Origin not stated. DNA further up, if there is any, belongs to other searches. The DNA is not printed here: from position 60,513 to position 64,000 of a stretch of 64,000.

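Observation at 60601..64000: Giant open-ended ORF missing from the ORF track: secreted LamG-like plus tandem helical-repeat protein of unknown function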

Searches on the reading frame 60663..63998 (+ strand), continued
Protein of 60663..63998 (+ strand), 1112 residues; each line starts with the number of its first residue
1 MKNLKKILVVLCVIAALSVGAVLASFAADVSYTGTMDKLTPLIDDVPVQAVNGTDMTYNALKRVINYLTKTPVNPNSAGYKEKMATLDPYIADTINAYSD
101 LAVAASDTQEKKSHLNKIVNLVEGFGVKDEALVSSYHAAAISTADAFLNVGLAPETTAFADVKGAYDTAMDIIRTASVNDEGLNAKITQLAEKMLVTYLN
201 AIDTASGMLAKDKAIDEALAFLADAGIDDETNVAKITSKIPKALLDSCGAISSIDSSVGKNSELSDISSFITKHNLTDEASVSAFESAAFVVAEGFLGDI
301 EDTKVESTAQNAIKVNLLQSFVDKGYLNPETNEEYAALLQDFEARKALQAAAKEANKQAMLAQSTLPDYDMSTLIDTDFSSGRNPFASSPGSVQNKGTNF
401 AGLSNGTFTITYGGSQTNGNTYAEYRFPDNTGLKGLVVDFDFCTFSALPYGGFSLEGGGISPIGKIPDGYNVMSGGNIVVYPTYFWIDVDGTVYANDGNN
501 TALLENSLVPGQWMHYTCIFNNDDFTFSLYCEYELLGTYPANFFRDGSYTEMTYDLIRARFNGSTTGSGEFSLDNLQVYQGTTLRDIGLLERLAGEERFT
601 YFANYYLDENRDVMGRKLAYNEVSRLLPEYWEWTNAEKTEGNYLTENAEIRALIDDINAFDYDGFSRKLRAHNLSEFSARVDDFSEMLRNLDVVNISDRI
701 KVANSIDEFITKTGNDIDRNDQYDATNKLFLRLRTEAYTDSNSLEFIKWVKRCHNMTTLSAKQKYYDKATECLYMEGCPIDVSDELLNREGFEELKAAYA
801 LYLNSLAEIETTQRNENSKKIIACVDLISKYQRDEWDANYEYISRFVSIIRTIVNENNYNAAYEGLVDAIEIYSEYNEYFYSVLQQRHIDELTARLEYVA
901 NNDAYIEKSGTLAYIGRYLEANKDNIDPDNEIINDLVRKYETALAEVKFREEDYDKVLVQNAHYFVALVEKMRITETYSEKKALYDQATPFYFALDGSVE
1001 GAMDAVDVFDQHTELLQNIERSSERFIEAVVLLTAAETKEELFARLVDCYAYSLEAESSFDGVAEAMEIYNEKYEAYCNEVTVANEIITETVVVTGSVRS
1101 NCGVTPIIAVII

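Call 35: find_encoding_contigs(protein=P0081, flank=10000, max_places=3)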
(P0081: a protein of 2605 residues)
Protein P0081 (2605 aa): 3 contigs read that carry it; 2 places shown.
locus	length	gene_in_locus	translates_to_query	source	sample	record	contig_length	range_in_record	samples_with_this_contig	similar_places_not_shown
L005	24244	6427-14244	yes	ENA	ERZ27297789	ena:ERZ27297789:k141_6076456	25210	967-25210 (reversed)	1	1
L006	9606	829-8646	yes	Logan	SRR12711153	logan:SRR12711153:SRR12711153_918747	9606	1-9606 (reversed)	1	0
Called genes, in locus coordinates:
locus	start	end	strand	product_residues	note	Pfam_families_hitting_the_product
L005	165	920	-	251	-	-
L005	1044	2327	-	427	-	PF00999:Na_H_Exchanger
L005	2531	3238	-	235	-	PF00899:ThiF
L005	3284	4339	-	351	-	PF01979:Amidohydro_1, PF07969:Amidohydro_3 (weak)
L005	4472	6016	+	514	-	PF13541:ChlI, PF00493:MCM (faint), PF00158:Sigma54_activat, PF01078:Mg_chelatase, PF07728:AAA_5, PF13335:Mg_chelatase_C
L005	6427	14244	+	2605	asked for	-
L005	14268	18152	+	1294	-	PF07940:Hepar_II_III_C (faint)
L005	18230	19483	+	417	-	PF00266:Aminotran_5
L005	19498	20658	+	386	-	PF00389:2-Hacid_dh, PF02826:2-Hacid_dh_C, PF03446:NAD_binding_2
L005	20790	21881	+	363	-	PF01063:Aminotran_4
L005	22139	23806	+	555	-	PF00682:HMGL-like, PF22615:IPMS_D2, PF08502:LeuA_dimer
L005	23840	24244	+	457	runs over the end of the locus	?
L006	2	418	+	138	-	?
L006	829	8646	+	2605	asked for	-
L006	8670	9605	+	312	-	?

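Call 43: find_encoding_contigs(protein=P0036, flank=8000, max_places=2)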
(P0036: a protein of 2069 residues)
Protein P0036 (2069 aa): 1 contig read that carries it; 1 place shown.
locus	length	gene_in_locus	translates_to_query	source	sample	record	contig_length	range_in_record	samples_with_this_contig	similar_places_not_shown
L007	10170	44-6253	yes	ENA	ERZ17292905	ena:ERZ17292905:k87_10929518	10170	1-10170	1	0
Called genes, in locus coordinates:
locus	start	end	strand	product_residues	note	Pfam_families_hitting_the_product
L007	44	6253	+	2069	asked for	-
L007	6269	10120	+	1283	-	PF07940:Hepar_II_III_C (weak)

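Call 44: find_encoding_contigs(protein=P0054, flank=8000, max_places=2)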
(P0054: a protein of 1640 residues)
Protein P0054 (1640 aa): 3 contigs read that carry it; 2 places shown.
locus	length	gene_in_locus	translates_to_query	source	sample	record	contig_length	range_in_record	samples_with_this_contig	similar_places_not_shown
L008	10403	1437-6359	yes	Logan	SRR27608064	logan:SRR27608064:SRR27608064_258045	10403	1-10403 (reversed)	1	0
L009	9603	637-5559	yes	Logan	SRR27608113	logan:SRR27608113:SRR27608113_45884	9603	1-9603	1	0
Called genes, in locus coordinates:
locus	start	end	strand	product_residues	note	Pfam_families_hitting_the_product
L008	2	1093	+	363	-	?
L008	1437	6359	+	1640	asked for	-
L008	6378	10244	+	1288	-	-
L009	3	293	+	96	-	?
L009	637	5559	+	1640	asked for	-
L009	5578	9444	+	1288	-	-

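Call 45: find_encoding_contigs(protein=P0112, flank=8000, max_places=2)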
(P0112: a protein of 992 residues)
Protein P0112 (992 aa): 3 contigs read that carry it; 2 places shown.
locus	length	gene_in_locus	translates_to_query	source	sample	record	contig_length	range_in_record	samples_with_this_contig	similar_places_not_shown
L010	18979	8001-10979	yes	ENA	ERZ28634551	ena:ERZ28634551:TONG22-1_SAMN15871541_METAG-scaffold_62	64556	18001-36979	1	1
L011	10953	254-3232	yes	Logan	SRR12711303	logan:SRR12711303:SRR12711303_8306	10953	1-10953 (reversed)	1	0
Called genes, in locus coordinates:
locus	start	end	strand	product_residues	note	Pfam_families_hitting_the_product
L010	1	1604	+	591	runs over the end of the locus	PF02837:Glyco_hydro_2_N, PF22666:Glyco_hydro_2_N2, PF00703:Glyco_hydro_2, PF02836:Glyco_hydro_2_C (faint)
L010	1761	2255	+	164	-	-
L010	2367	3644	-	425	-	PF00089:Trypsin, PF13365:Trypsin_2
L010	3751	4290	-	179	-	-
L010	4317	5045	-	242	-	PF00899:ThiF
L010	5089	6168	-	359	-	PF01979:Amidohydro_1, PF07969:Amidohydro_3 (weak)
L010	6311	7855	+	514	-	PF13541:ChlI, PF00493:MCM (faint), PF00158:Sigma54_activat, PF01078:Mg_chelatase, PF07728:AAA_5, PF13335:Mg_chelatase_C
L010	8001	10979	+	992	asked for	-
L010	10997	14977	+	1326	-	-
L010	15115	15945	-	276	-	PF02275:CBAH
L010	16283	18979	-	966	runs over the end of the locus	PF00005:ABC_tran, PF02687:FtsX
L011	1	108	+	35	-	?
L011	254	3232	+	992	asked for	-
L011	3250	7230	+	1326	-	-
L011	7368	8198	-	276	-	PF02275:CBAH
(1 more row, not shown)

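Call 46: predict_structure(alignment_id=A2)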
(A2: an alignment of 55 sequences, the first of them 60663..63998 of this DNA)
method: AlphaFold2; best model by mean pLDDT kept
length: 1112 residues; sequences in the alignment: 55
mean_pLDDT: 81.1   pTM: 0.58
mean pLDDT of the five models: 81.1, 79.7, 77.3, 76.9, 76.4
residues with pLDDT >= 90: 367; 70-90: 541; 50-70: 130; < 50: 74
segments of 3 or more residues with pLDDT < 50: 1-3, 27-29, 127-133, 152-157, 244-266, 391-396, 1095-1112
pLDDT, mean of each block of 10 residues (from residue 1): 59 73 51 85 92 89 86 82 84 87 88 85 60 53 65 51 61 54 68 73 72 72 66 72 42 30 43 58 84 92 86 94 81 87 94 94 88 91 77 53 86 66 80 84 92 88 70 63 92 87 93 96 92 95 83 85 84 95 91 92 93 91 94 88 94 93 92 93 90 84 89 91 96 94 94 86 89 89 89 94 92 89 88 87 85 90 90 90 90 88 76 84 85 90 79 70 90 89 86 82 88 86 86 82 84 87 87 86 69 48 38 33
secondary structure, 60 per line:
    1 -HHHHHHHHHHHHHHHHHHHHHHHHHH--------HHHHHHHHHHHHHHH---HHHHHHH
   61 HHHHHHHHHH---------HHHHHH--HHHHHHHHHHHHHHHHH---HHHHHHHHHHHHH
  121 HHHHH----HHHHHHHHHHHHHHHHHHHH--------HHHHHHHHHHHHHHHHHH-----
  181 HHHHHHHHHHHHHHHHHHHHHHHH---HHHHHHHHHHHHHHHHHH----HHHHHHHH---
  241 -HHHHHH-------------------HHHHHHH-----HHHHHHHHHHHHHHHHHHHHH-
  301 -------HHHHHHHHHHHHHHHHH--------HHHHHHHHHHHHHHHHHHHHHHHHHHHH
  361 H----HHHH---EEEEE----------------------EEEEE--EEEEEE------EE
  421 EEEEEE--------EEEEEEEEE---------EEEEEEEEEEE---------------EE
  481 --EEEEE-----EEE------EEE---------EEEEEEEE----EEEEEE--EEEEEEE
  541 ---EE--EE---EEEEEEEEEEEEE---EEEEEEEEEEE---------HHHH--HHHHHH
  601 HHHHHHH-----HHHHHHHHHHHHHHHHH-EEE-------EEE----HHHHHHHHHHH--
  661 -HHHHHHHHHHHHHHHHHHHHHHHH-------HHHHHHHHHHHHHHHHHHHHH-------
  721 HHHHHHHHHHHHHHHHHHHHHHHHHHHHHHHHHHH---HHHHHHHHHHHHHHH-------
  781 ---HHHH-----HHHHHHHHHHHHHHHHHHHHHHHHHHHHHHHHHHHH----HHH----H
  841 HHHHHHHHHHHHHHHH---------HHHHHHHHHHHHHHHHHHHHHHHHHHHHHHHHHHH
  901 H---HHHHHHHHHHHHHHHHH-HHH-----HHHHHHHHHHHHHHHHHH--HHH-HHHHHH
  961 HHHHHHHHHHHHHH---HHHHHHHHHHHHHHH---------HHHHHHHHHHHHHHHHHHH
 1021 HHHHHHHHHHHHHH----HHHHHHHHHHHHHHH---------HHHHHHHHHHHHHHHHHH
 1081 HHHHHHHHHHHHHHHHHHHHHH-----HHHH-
elements in order (helices of 4 or more, strands of 3 or more residues): H2-27 H36-50 H54-70 H80-85 H88-104 H108-125 H130-149 H158-175 H181-204 H208-225 H230-237 H242-247 H267-273 H279-299 H308-324 H333-361 H366-369 E373-377 E400-404 E407-412 E419-426 E435-443 E453-463 E483-487 E493-495 E502-504 E514-521 E526-531 E534-540 E553-565 E569-579 H589-592 H595-607 H613-629 E631-633 E641-643 H648-658 H662-685 H693-713 H721-755 H759-773 H784-787 H793-828 H840-856 H866-901 H905-921 H931-948 H955-974 H978-992 H1002-1034 H1039-1053 H1063-1102 H1108-1111
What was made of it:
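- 61770..62417 (+): LamG / concanavalin-A-like jelly-roll domain (aa 370-585). It is homologous to the N-terminal module of the 4607..8704 lyase-like protein. The model has 13 strands at pLDDT 85-96 (call 46).
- On Laminin_G_3 / ConA-like lectin superfamily (domain level): The AlphaFold model has pLDDT 85-96 over aa 400-585 (call 46).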

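Call 50: fold_search(model_id=the predicted structure, library=pdb)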
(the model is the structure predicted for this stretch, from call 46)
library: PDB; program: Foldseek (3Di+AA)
matches with E <= 10: 903; with E <= 0.001: 38
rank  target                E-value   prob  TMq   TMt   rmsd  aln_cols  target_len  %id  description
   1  5mqr                  2.7e-06  1.00  0.13  0.14  22.6       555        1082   12  Sialidase BT_1020 (released 2017-03-22)
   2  9qc7_B                7.2e-06  1.00  0.11  0.10  27.6       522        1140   10  BoNT-NTNH complex from Clostridium botulinum Serotype B1 (released 2025-09-10)
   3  9qco_A                7.5e-06  1.00  0.10  0.11  26.6       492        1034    9  NTNH-HA70 complex from Clostridium botulinum Serotype B1 (released 2025-09-10)
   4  6yp6                  9.3e-06  1.00  0.14  0.55   7.8       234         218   16  Structural annotation of the conserved carbohydrate esterase vb_24B_21 from Shiga toxin-encoding bacteriophage phi24B (released 2020-09-16)
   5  9ea9_B                4.5e-05  1.00  0.12  0.11  31.8       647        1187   12  Crystal structure of BoNT/A-NTNH-HA70 -VHH_F12-VHH_H7-Fab_NTNH complex (released 2025-09-17)
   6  9arl_B                5.6e-05  1.00  0.11  0.11  28.4       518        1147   11  CryoEM structure of BoNT-NTNH-OrfX2 complex from Clostridium botulinum strain A1-ST7B, major class (released 2025-01-22)
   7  3vuo                  7.6e-05  1.00  0.11  0.11  28.4       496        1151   12  Crystal structure of nontoxic nonhemagglutinin subcomponent (NTNHA) from clostridium botulinum serotype D strain 4947 (released 2012-09-19)
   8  7nsb_a                7.9e-05  0.99  0.10  0.18  29.3       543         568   12  Supramolecular assembly module of yeast Chelator-GID SR4 E3 ubiquitin ligase (released 2021-05-05)
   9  8byp_N                9.5e-05  0.99  0.11  0.11  33.3       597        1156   11  Botulinum neurotoxin serotype X in complex with NTNH/X (released 2023-02-08)
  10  3v0a_B                1.0e-04  1.00  0.11  0.10  26.9       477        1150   11  2.7 angstrom crystal structure of BoNT/Ai in complex with NTNHA (released 2012-03-14)
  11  5hca_C                1.6e-04  1.00  0.12  0.39  13.2       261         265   11  Globular Domain of the Entamoeba histolytica calreticulin in complex with glucose (released 2016-08-31)
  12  5hca_A                2.0e-04  1.00  0.11  0.34  14.1       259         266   13  Globular Domain of the Entamoeba histolytica calreticulin in complex with glucose (released 2016-08-31)
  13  8xvf_A                2.2e-04  1.00  0.13  0.44   7.6       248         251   11  Globular domain of Trichinella spiralis calreticulin (released 2024-04-03)
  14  3gne_A                2.2e-04  1.00  0.11  0.41   7.6       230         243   11  Crystal structure of alginate lyase vAL-1 from Chlorella virus (released 2009-10-20)
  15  6swy_1                2.3e-04  0.99  0.10  0.18  25.5       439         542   11  Structure of active GID E3 ubiquitin ligase complex minus Gid2 and delta Gid9 RING domain (released 2019-11-20)
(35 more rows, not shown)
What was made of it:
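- On Laminin_G_3 / ConA-like lectin superfamily (domain level): Foldseek probability is 1.00 and TMt 0.40-0.55 to legume lectins, calreticulin and vAL-1 (call 50).
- Closest known: Laminin_G_3 / concanavalin A-like lectin-glucanase superfamily domains. Same: The central domain (aa 370-585) has this jelly-roll fold (calls 46, 50).
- Foldseek E 7e-6 to 1e-4 to NTNH/BoNT chains over about 500 columns (call 50).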

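Call 51: fold_search(model_id=the predicted structure, library=viral)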
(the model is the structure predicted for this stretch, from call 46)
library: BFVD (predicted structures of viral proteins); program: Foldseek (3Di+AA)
matches with E <= 10: 801; with E <= 0.001: 48
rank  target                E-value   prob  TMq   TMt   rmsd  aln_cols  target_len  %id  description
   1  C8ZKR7                1.1e-05  1.00  0.13  0.18  53.5       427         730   15  SGNH hydrolase-type esterase domain-containing protein [Pseudomonas phage LIT1]
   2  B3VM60                1.8e-05  1.00  0.15  0.25  32.0       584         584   14  Minor tail protein [Mycobacterium phage Predator]
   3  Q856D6                2.1e-05  1.00  0.12  0.13  37.4       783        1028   11  Glycine-rich domain-containing protein [Mycobacterium phage Barnyard]
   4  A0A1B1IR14            2.5e-05  1.00  0.13  0.47   8.0       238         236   13  (no name in the UniProt tables at hand)
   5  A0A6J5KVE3            2.5e-05  1.00  0.12  0.11   7.9       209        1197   10  Major tropism determinant N-terminal domain-containing protein [uncultured Caudovirales phage]
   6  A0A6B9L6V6            5.4e-05  0.97  0.11  0.13  40.7       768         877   12  Minor tail protein [Mycobacterium phage Onyinye]
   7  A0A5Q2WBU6            7.3e-05  1.00  0.12  0.45   7.5       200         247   18  (no name in the UniProt tables at hand)
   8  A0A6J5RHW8            7.3e-05  1.00  0.10  0.09  11.2       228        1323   10  Uncharacterized protein [uncultured Caudovirales phage]
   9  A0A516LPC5            7.9e-05  1.00  0.12  0.44   7.5       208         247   12  (no name in the UniProt tables at hand)
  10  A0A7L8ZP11            8.3e-05  1.00  0.12  0.42   7.6       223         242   12  Uncharacterized protein [Erwinia phage pEa_SNUABM_47]
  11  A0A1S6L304            9.5e-05  1.00  0.10  0.27   7.6       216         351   11  Uncharacterized protein [Erwinia phage vB_EamM_Yoloswag]
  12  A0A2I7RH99            1.2e-04  1.00  0.11  0.15   8.1       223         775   15  (no name in the UniProt tables at hand)
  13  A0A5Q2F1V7            1.2e-04  1.00  0.11  0.28   8.0       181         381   14  Uncharacterized protein [Serratia phage JS26]
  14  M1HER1                1.4e-04  1.00  0.14  0.41  14.2       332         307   11  (no name in the UniProt tables at hand)
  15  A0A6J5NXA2            1.5e-04  1.00  0.12  0.46   9.5       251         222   12  Uncharacterized protein [uncultured Caudovirales phage]
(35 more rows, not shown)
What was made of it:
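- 61770..62417 (+): Foldseek matches legume lectins, calreticulin, ERGIC-53, sialidase lectin domains and vAL-1 at E 1e-5 to 1e-3 and TMt 0.4-0.55 (calls 50, 51).
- ConA-like domains of phage tail proteins also match (call 51).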

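Call 54: find_related_loci(query=A3, collection=genome_contigs, flank=6000)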
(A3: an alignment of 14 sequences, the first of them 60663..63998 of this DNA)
Query A3 (1112 aa) in genome_contigs; peptide patterns used: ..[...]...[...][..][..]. (x = any residue, [..] = any of these).
33 stretches matched a pattern; 2 encode a relative of the query (tblastn E <= 1e-3); 2 distinct loci.
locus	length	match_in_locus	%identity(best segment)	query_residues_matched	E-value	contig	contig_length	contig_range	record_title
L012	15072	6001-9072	32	1-1112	1e-109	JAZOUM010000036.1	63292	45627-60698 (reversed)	MAG: Eubacteriales bacterium isolate T1900045532_YK20190226.MAGScoT_cleanbin_000047 SGB_7737_k141_2673383, whole genome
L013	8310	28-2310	34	364-1112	4e-113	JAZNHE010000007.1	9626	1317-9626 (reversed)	MAG: Eubacteriales bacterium isolate T1900044696_TS20190162.MAGScoT_cleanbin_000025 SGB_1778_k141_149981, whole genome s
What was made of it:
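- Tried and rejected: The second scan found only two Eubacteriales MAGs (call 54), so the taxonomic range remains poorly defined.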
